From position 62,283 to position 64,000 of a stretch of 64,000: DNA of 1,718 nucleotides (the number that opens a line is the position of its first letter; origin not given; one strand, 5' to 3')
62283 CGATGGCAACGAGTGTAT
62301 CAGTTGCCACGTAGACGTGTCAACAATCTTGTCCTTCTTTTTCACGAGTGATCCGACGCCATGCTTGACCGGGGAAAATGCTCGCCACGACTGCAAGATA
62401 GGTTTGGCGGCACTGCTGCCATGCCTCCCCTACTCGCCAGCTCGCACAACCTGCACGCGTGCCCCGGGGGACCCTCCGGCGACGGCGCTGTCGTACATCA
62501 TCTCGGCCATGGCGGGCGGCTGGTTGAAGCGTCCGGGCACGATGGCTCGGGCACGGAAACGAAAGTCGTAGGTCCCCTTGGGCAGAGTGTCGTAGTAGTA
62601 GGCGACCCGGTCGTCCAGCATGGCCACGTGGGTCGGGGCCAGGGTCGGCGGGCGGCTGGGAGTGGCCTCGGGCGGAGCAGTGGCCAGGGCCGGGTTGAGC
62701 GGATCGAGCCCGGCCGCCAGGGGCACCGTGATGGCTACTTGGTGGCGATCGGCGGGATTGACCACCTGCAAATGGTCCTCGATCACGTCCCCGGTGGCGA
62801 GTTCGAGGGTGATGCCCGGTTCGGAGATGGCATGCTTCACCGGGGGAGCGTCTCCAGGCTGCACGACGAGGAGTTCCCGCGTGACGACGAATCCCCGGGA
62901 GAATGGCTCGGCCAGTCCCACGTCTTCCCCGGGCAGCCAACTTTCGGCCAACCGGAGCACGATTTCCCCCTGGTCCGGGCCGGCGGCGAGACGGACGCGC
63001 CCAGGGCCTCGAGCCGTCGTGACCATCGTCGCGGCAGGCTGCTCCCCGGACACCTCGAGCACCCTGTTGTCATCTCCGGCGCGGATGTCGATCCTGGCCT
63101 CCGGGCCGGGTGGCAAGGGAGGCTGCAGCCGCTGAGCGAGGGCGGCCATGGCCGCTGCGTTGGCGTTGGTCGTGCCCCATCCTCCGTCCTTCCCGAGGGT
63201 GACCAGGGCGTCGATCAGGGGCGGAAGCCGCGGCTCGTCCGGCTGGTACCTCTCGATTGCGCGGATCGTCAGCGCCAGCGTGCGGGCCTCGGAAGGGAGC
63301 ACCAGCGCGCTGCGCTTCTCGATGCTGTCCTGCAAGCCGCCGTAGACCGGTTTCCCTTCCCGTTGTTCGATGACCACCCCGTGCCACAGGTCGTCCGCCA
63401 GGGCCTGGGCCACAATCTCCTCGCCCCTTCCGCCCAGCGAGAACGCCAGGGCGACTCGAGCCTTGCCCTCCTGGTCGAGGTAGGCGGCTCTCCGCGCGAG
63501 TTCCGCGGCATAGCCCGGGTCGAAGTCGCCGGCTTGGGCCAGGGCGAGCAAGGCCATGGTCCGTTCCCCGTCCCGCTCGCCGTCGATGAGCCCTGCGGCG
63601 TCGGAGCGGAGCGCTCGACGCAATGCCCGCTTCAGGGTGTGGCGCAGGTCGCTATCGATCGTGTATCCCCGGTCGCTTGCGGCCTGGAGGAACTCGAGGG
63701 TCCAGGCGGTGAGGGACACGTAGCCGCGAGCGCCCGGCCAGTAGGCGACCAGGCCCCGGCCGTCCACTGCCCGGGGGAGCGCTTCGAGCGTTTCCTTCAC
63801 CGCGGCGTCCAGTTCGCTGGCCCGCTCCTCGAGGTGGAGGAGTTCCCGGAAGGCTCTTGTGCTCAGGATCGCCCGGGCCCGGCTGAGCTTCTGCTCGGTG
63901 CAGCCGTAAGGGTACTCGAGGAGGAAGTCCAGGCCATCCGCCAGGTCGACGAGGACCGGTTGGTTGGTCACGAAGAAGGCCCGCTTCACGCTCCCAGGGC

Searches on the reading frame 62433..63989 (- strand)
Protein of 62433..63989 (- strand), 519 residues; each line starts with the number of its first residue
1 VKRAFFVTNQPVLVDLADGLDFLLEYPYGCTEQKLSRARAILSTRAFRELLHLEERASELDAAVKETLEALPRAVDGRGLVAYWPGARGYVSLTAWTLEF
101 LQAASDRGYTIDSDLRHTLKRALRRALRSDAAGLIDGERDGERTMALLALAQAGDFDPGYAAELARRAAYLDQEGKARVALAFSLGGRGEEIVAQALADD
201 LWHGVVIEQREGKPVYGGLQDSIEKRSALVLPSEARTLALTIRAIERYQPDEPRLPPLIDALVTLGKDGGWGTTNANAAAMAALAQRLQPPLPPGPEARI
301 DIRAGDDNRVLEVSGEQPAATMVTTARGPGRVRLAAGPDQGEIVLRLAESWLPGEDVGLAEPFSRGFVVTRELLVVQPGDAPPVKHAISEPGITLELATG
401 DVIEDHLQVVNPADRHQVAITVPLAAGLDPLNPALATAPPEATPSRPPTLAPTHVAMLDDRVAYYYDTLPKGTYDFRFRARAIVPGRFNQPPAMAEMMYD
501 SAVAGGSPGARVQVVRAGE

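Call 27: search_protein_families(library=pfam, proteins=[window:62433-63989:-], max_evalue=0.001)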
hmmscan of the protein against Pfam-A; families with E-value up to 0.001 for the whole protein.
window:62433-63989:- (519 aa): 1 family
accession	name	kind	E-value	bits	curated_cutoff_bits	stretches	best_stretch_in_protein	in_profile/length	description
PF17973.7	bMG10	-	3.1e-25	89.3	26.2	1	366-500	1-129/131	Bacterial Alpha-2-macroglobulin MG10 domain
